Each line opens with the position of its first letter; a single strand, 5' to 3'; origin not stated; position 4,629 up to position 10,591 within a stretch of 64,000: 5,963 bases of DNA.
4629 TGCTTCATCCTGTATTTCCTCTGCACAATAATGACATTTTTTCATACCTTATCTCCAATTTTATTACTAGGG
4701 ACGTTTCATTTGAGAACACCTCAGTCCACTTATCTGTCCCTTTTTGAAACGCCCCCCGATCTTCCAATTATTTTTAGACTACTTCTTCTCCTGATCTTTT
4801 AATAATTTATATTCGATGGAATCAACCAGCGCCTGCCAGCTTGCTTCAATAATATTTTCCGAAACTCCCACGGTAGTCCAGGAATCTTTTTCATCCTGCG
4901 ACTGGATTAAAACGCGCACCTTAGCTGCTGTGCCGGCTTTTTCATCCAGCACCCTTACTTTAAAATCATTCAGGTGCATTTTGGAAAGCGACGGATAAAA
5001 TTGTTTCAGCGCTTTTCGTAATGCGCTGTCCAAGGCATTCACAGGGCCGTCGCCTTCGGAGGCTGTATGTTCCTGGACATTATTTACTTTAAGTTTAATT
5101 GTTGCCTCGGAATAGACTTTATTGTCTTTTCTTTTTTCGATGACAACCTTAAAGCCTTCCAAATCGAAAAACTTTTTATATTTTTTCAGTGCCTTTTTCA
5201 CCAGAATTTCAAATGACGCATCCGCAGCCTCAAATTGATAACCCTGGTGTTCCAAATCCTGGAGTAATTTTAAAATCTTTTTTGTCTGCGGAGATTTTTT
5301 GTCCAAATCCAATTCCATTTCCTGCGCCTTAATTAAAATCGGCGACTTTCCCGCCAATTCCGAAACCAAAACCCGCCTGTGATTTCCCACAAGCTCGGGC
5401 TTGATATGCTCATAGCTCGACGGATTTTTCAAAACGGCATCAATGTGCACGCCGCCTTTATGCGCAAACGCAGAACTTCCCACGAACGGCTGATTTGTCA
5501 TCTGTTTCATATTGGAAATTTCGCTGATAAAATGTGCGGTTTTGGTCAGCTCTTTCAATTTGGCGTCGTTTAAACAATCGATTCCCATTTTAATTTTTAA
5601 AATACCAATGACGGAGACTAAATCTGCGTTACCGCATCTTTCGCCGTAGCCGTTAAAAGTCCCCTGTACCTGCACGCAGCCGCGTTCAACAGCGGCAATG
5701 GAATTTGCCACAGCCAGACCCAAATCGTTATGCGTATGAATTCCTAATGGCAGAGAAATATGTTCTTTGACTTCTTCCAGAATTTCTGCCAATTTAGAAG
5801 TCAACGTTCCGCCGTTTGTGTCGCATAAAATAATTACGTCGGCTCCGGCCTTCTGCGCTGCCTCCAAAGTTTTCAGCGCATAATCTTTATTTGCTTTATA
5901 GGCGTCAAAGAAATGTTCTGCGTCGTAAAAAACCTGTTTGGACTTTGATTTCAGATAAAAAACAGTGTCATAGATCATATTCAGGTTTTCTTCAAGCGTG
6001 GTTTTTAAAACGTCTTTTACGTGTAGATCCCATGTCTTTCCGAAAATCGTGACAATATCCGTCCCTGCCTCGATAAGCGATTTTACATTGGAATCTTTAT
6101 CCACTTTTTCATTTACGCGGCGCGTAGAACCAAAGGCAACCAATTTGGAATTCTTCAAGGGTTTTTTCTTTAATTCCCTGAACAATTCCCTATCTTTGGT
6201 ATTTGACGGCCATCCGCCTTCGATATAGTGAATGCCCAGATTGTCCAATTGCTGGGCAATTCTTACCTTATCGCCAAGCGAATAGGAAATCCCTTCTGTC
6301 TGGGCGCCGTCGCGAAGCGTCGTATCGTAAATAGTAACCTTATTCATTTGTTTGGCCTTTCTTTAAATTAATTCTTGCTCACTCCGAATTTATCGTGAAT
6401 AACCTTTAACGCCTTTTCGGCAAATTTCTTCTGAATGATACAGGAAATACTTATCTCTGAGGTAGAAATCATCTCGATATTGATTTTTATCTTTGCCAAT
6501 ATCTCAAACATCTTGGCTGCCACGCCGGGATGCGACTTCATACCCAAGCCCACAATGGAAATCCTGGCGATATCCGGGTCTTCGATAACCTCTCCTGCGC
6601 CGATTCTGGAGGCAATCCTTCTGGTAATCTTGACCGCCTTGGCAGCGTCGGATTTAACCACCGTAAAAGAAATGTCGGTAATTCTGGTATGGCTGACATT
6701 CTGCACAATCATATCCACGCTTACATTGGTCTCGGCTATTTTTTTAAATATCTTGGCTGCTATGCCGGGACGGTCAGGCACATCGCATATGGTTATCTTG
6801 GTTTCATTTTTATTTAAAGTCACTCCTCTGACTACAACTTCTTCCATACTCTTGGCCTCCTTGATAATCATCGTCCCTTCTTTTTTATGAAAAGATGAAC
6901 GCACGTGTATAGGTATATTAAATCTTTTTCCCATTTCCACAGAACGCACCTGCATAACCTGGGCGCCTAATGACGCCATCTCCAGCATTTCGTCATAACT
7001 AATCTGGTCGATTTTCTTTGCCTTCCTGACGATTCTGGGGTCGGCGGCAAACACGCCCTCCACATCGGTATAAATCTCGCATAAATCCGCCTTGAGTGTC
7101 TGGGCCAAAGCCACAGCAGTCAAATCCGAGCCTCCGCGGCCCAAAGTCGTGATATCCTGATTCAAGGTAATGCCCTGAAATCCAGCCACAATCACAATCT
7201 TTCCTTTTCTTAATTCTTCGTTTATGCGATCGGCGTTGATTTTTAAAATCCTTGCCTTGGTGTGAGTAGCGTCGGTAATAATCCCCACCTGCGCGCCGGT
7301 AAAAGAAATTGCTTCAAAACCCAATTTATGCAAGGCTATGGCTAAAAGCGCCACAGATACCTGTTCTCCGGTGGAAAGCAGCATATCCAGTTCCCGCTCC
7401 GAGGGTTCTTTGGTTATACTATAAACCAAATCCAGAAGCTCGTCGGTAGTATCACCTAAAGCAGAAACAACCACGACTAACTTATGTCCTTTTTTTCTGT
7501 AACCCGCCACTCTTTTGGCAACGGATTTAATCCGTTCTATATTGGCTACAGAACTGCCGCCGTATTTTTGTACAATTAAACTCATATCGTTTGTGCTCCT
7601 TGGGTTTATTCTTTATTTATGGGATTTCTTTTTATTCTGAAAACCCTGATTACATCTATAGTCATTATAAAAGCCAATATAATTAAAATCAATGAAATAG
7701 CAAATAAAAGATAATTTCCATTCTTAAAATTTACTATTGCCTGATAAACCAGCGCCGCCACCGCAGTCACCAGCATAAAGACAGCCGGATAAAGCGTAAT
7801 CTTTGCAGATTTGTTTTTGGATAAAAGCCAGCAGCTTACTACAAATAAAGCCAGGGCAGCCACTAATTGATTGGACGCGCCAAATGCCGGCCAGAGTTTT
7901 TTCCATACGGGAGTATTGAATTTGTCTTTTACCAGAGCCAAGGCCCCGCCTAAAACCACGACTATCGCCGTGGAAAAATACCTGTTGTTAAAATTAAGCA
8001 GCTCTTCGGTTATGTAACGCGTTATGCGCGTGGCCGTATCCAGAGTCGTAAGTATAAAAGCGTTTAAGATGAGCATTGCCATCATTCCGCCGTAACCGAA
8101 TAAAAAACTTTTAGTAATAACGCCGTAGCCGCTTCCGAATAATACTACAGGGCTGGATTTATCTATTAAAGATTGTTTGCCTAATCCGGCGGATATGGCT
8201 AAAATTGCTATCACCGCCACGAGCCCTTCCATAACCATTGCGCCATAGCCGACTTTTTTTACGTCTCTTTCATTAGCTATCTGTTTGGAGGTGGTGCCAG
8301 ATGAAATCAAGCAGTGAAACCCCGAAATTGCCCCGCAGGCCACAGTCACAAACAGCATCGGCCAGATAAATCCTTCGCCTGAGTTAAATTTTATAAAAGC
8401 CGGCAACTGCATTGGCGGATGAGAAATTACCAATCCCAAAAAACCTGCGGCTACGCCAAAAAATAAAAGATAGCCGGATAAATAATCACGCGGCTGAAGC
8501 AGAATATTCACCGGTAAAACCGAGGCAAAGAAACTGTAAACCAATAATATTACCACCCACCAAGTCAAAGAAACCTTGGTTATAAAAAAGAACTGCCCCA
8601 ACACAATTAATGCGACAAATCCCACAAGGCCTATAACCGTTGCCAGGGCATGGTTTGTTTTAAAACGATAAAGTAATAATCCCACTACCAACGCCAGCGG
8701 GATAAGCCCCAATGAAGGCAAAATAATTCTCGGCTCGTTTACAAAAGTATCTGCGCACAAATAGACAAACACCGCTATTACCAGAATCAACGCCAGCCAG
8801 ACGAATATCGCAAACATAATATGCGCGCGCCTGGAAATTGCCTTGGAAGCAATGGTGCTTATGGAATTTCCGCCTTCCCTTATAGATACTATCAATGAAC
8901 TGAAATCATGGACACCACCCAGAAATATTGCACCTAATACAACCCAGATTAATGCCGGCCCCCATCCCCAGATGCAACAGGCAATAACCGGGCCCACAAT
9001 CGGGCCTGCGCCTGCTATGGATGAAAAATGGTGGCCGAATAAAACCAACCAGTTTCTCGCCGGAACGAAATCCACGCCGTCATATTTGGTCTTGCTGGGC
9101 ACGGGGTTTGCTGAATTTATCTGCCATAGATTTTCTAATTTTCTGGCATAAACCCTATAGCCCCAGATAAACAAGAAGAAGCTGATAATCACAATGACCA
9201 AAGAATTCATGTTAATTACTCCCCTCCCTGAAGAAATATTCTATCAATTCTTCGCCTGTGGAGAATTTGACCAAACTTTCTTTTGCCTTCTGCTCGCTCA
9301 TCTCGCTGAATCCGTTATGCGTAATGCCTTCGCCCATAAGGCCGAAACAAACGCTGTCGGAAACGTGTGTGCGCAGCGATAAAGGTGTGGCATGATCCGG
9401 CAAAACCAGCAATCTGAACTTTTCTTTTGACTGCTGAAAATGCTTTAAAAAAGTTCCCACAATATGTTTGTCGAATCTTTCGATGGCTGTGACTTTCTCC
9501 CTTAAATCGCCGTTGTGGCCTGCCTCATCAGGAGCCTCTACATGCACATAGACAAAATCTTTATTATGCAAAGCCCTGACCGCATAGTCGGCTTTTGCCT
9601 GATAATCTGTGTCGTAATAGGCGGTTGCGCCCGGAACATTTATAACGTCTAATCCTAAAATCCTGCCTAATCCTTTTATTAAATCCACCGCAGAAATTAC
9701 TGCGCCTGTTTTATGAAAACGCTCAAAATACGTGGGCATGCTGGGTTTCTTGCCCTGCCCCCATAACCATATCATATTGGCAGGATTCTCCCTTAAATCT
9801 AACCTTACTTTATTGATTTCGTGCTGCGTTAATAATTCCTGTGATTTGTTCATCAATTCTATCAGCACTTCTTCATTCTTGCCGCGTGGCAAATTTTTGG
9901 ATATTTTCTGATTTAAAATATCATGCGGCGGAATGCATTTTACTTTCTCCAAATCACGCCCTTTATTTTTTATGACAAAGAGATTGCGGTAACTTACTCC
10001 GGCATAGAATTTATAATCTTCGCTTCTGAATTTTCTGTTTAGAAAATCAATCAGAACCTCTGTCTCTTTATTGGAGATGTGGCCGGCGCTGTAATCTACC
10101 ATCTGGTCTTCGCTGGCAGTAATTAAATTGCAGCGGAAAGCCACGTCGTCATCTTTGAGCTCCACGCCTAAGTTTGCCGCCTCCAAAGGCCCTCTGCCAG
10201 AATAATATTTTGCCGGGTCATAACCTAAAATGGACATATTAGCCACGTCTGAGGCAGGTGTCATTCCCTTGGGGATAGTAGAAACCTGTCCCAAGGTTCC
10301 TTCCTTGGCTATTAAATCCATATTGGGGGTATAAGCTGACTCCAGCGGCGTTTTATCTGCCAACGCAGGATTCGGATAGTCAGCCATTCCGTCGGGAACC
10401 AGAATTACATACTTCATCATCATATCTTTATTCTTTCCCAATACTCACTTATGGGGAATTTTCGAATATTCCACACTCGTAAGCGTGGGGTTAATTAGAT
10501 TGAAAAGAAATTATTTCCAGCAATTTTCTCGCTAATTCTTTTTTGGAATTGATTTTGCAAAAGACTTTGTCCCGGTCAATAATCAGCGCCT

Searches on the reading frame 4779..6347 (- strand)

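Call 29: search_protein_families(library=pfam, proteins=[window:4779-6347:-], max_evalue=0.00001)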
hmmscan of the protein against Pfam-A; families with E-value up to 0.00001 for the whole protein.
window:4779-6347:- (522 aa): 3 families
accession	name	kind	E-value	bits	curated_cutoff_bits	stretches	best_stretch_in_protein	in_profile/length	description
PF00682.25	HMGL-like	-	3e-53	181.3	29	1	3-273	1-259/260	HMGL-like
PF08502.15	LeuA_dimer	-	8.8e-30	103.7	24.9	1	374-514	2-130/131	LeuA allosteric (dimerisation) domain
PF22617.1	HCS_D2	-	3e-17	63.2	27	1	289-365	2-77/82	Homocitrate synthase post-HMGL domain-like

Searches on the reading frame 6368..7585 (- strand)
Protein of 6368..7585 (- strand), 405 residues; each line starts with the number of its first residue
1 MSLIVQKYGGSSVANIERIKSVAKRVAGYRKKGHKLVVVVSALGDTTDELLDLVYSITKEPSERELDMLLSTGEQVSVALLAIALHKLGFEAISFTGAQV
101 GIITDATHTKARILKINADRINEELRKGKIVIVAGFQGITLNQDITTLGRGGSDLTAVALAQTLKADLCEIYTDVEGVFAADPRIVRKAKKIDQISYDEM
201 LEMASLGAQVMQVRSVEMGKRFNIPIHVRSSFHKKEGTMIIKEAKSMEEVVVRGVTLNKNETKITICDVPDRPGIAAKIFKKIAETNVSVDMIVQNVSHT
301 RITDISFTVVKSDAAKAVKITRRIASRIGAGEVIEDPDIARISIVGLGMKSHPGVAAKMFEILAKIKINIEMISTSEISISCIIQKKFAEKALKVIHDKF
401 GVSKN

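Call 29: search_protein_families(library=pfam, proteins=[window:6368-7585:-], max_evalue=0.00001)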
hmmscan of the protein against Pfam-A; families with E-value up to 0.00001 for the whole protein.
window:6368-7585:- (405 aa): 4 families
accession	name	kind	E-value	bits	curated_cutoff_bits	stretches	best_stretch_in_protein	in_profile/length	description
PF00696.33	AA_kinase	-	1.8e-52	178.8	24.9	1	3-230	2-234/234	Amino acid kinase family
PF22468.2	ACT_9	-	2.4e-37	126.9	27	2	342-400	1-61/61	ACT domain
PF13840.12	ACT_7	-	4.6e-20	71.7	27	1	336-398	3-65/65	ACT domain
PF01842.31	ACT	-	8.9e-18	64.2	27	1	265-326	3-63/66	ACT domain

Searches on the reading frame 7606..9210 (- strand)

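Call 29: search_protein_families(library=pfam, proteins=[window:7606-9210:-], max_evalue=0.00001)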
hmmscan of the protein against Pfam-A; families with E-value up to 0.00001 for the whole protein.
window:7606-9210:- (534 aa): 1 family
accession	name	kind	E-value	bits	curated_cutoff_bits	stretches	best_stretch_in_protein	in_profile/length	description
PF02554.20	CstA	-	1e-135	454.1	27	2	2-339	1-351/560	Carbon starvation protein CstA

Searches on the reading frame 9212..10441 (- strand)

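Call 29: search_protein_families(library=pfam, proteins=[window:9212-10441:-], max_evalue=0.00001)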
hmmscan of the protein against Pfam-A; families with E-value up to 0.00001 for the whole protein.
window:9212-10441:- (409 aa): 2 families
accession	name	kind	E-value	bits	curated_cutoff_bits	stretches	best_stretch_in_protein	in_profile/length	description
PF10143.14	PhosphMutase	-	3.5e-59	199.9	21.5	1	45-210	1-170/170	2,3-bisphosphoglycerate-independent phosphoglycerate mutase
PF01676.23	Metalloenzyme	-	2.1e-42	145.8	24.3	1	9-380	1-232/252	Metalloenzyme superfamily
